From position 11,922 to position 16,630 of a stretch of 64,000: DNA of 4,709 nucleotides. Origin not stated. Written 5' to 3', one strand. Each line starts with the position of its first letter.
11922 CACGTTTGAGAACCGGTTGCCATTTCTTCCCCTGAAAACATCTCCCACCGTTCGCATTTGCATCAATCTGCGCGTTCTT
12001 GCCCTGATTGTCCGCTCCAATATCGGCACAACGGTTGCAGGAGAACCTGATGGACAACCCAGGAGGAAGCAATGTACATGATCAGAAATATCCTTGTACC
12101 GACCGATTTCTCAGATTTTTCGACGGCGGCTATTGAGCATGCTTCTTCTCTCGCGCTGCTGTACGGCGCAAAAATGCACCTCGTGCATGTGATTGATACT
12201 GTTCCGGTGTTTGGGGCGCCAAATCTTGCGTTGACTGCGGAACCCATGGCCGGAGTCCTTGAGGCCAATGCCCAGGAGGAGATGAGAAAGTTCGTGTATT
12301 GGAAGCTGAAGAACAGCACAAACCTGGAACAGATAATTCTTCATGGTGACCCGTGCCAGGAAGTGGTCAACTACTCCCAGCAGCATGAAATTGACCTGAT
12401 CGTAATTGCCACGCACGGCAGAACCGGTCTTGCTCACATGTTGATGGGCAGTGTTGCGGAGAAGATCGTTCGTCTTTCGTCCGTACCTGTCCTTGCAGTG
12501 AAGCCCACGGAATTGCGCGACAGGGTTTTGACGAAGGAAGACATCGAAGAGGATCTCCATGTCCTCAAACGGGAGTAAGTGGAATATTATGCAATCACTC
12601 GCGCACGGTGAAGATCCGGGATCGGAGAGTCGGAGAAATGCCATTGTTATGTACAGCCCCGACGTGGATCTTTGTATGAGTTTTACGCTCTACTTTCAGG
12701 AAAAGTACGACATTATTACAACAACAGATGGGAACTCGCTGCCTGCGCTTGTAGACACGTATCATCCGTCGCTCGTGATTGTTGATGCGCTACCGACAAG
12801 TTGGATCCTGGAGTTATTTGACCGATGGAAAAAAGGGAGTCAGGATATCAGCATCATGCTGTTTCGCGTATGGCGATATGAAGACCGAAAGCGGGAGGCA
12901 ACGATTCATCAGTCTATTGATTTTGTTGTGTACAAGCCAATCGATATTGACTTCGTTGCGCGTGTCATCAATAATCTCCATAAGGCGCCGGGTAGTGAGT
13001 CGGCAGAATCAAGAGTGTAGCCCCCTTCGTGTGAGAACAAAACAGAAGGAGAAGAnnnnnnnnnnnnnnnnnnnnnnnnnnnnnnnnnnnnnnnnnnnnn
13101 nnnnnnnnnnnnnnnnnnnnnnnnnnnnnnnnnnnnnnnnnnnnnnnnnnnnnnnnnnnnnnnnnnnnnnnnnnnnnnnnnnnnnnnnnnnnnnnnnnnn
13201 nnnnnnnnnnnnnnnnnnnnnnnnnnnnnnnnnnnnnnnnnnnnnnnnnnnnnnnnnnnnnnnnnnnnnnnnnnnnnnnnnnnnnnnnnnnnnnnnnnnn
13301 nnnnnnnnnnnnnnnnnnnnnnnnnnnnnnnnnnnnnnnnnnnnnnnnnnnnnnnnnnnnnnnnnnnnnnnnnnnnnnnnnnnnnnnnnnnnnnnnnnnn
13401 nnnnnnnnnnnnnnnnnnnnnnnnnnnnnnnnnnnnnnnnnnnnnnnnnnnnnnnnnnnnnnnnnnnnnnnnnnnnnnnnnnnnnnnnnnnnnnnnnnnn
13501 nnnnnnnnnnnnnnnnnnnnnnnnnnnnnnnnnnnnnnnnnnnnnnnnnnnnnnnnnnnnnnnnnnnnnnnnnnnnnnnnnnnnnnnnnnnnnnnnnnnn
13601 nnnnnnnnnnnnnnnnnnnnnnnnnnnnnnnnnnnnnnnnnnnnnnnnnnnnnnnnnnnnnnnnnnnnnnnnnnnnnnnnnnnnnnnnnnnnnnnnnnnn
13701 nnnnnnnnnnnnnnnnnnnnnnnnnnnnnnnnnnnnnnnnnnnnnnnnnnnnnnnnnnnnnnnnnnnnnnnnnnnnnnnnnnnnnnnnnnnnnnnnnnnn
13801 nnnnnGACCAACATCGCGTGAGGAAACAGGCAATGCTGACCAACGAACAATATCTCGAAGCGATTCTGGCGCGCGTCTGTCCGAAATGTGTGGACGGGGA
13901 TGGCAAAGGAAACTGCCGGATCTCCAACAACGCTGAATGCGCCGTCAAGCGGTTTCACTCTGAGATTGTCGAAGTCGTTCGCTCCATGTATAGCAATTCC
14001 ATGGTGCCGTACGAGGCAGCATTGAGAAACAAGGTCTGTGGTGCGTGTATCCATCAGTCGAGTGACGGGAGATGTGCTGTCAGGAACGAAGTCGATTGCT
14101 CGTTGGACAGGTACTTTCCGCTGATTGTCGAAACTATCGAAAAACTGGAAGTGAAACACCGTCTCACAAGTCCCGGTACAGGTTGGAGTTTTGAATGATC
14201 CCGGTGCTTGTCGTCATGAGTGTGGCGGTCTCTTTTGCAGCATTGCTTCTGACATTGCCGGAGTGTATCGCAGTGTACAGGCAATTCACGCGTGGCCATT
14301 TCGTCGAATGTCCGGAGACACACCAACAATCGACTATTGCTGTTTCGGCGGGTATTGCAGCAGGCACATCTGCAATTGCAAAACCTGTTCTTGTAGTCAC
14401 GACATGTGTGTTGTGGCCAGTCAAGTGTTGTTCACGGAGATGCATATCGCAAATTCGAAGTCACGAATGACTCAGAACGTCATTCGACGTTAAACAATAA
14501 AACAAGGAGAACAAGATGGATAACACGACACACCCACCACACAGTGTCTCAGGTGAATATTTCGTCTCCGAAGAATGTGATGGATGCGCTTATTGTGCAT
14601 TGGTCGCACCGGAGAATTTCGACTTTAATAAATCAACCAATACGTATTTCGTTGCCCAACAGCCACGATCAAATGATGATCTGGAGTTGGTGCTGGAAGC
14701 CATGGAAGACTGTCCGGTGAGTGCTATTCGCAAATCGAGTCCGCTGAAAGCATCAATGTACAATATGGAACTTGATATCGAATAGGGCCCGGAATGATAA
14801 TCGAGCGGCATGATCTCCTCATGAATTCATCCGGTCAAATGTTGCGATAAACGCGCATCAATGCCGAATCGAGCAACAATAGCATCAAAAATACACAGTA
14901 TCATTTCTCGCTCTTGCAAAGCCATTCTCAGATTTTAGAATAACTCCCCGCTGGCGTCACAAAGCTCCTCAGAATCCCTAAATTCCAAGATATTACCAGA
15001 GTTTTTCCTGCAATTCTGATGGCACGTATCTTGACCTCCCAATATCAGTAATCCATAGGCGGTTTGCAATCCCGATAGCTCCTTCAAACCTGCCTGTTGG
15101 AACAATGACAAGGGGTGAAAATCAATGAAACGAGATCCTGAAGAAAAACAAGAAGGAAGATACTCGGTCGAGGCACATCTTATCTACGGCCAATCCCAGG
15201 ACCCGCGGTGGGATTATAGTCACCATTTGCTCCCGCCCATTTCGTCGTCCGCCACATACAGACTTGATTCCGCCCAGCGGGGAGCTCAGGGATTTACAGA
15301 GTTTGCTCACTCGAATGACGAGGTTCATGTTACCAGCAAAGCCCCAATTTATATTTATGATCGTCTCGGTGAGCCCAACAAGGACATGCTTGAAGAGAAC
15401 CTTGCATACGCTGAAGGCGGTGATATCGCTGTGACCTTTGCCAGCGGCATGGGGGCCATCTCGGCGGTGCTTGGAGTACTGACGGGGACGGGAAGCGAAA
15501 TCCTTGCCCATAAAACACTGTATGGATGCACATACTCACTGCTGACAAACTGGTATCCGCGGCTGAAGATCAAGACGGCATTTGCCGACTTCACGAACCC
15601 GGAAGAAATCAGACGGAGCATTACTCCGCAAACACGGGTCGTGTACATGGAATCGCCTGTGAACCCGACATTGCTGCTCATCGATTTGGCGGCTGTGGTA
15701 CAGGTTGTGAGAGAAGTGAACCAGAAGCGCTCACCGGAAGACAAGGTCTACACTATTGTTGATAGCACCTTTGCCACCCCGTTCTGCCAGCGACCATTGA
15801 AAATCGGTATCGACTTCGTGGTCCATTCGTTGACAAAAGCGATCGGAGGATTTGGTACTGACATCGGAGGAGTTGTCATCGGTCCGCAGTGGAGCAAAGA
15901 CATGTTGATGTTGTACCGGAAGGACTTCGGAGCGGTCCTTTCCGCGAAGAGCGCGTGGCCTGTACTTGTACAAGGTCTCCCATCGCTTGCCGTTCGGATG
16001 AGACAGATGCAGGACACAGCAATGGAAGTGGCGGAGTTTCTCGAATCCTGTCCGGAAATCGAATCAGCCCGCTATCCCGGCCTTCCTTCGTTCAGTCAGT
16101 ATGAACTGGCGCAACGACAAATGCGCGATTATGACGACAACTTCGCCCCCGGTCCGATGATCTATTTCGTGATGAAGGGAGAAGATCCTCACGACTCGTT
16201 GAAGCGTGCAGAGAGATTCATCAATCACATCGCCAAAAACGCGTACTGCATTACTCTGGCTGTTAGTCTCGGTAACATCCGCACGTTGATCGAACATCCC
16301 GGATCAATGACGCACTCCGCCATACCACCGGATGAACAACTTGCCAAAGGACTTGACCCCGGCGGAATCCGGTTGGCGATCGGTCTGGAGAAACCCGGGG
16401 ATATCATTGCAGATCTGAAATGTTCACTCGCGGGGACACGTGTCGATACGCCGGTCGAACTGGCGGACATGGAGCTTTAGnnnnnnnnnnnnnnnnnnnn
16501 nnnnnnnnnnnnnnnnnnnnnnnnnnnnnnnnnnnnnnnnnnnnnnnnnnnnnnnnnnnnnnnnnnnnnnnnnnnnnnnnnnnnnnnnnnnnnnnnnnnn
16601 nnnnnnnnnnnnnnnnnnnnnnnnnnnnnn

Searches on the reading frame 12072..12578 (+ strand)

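Call 23: search_protein_families(library=pfam, proteins=[window:12072-12578:+], max_evalue=0.00001)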
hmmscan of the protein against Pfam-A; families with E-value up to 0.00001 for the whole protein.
window:12072-12578:+ (168 aa): 1 family
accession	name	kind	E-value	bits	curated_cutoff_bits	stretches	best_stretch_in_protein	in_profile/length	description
PF00582.32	Usp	-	6e-32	111.6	24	1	3-144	1-141/141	Universal stress protein family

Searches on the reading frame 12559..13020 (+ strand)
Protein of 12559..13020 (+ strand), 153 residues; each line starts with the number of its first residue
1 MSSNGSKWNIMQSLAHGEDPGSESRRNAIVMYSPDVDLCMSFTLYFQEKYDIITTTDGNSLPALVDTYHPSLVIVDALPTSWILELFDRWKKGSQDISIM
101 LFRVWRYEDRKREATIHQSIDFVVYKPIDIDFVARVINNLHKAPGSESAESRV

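Call 23: search_protein_families(library=pfam, proteins=[window:12559-13020:+], max_evalue=0.00001)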
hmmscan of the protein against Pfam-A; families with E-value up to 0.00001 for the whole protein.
window:12559-13020:+ (153 aa): 0 families

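Call 67: search_protein_families(library=pfam, proteins=[window:12559-13020:+], max_evalue=1)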
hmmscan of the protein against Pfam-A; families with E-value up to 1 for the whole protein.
window:12559-13020:+ (153 aa): 1 family
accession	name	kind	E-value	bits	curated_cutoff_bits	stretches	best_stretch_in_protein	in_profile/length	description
PF00072.30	Response_reg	-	0.0076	16.9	30.2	1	44-131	18-104/111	Response regulator receiver domain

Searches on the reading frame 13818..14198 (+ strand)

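Call 35: search_protein_families(library=ncbifam, proteins=[window:13818-14198:+], max_evalue=0.00001)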
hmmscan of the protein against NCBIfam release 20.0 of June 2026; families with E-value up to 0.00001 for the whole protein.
window:13818-14198:+ (126 aa): 0 families

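Call 67: search_protein_families(library=pfam, proteins=[window:13818-14198:+], max_evalue=1)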
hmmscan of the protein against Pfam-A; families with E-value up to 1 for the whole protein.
window:13818-14198:+ (126 aa): 3 families
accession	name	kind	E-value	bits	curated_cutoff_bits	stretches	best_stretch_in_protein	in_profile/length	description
PF02786.22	CPSase_L_D2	-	0.00028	20.9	19.8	1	27-123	101-193/211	Carbamoyl-phosphate synthase L chain, ATP binding domain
PF12225.13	DUF5981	-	0.0041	17.2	23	1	66-113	40-82/95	Methylene-tetrahydrofolate reductase C terminal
PF14691.11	Fer4_20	-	0.8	10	25.8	1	6-47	60-101/113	Dihydroprymidine dehydrogenase domain II, 4Fe-4S cluster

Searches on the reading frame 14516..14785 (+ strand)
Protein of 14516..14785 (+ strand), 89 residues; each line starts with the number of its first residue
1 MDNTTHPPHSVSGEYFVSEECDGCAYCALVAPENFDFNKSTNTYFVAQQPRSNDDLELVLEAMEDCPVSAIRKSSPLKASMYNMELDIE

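Call 35: search_protein_families(library=ncbifam, proteins=[window:14516-14785:+], max_evalue=0.00001)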
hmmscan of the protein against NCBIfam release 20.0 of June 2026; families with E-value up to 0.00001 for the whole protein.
window:14516-14785:+ (89 aa): 0 families

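Call 67: search_protein_families(library=pfam, proteins=[window:14516-14785:+], max_evalue=1)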
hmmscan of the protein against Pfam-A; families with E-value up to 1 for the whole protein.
window:14516-14785:+ (89 aa): 5 families
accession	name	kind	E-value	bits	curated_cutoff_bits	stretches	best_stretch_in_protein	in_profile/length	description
PF13370.11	Fer4_13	-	5.3e-15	56.3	24.5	1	19-72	4-57/58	4Fe-4S single cluster domain of Ferredoxin I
PF13459.11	Fer4_15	-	2.1e-07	31.9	22.4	1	19-72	6-65/66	4Fe-4S single cluster domain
PF25160.1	LdpA_Fe-S-bd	-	0.012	15.8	27.6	1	7-33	14-40/49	LdpA Fe-S cluster-binding domain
PF14697.11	Fer4_21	-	0.045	14.3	35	1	16-32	36-52/59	4Fe-4S dicluster domain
PF00037.32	Fer4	-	0.045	14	21.1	1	16-30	3-17/24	4Fe-4S binding domain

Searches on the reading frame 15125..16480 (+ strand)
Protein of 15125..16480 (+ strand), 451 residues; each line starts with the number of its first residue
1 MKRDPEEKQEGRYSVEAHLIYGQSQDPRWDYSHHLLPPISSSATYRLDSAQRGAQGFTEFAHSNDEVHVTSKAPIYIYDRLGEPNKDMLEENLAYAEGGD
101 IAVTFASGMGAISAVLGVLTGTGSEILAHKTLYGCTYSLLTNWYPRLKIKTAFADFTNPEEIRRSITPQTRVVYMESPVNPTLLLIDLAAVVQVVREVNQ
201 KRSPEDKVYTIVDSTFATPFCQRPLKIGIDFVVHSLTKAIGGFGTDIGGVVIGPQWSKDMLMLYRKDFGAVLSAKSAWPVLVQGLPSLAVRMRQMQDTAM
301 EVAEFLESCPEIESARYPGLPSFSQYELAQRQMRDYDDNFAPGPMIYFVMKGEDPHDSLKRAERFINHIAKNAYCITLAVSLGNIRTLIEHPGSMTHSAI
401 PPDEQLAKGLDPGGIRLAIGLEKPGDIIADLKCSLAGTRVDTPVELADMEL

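Call 23: search_protein_families(library=pfam, proteins=[window:15125-16480:+], max_evalue=0.00001)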
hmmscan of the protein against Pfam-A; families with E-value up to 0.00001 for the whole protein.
window:15125-16480:+ (451 aa): 1 family
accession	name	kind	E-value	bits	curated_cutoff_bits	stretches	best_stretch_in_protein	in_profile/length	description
PF01053.26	Cys_Met_Meta_PP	-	8.2e-96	321.3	27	1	32-435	15-380/381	Cys/Met metabolism PLP-dependent enzyme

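Call 35: search_protein_families(library=ncbifam, proteins=[window:15125-16480:+], max_evalue=0.00001)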
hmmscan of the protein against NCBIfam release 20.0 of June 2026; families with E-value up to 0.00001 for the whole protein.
window:15125-16480:+ (451 aa): 42 families (the best 25 are shown)
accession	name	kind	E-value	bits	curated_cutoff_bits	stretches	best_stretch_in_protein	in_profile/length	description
TIGR01328.1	met_gam_lyase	equivalog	1.7e-94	316.9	549.7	1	31-435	18-388/391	methionine gamma-lyase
NF005695.0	PRK07503.1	equivalog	2.3e-93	313.1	666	1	30-439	23-398/403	methionine gamma-lyase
NF004876.0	PRK06234.1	subfamily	5.3e-89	299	666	1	35-435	27-395/400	methionine gamma-lyase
NF005263.0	PRK06767.1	equivalog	4.4e-85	286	617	1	30-436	19-384/392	methionine gamma-lyase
TIGR01325.1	O_suc_HS_sulf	equivalog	3.8e-75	252.9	510.05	1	65-434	35-379/380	O-succinylhomoserine sulfhydrylase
NF006003.0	PRK08133.1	equivalog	9.4e-75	251.7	522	1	70-435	52-394/396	O-succinylhomoserine sulfhydrylase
TIGR01326.1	OAH_OAS_sulfhy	subfamily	1.5e-73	248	495.1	2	38-253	23-218/418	O-acetylhomoserine aminocarboxypropyltransferase/cysteine synthase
NF006097.0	PRK08249.1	equivalog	1.2e-72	244.5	600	1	70-438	52-396/402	cystathionine gamma-synthase family protein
NF005976.0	PRK08064.1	equivalog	1.4e-70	238.3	627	1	75-436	45-381/390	cystathionine beta-lyase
NF005871.0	PRK07811.1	equivalog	5e-69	232.7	513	1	76-435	53-386/389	cystathionine gamma-synthase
NF005810.0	PRK07671.1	equivalog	3.4e-68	230.4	594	1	72-435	38-376/377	bifunctional cystathionine gamma-lyase/homocysteine desulfhydrase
NF005870.0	PRK07810.1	equivalog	4.3e-67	226.4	618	1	56-435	45-405/406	O-succinylhomoserine sulfhydrylase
NF004821.0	PRK06176.1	equivalog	1e-65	222.1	642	1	72-436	38-377/380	cystathionine gamma-synthase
NF006096.0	PRK08248.1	equivalog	2.7e-65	220.7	726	2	70-252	50-224/431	homocysteine synthase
NF005455.0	PRK07049.1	equivalog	2.8e-65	220.7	504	1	35-435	36-424/427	cystathionine gamma-synthase family protein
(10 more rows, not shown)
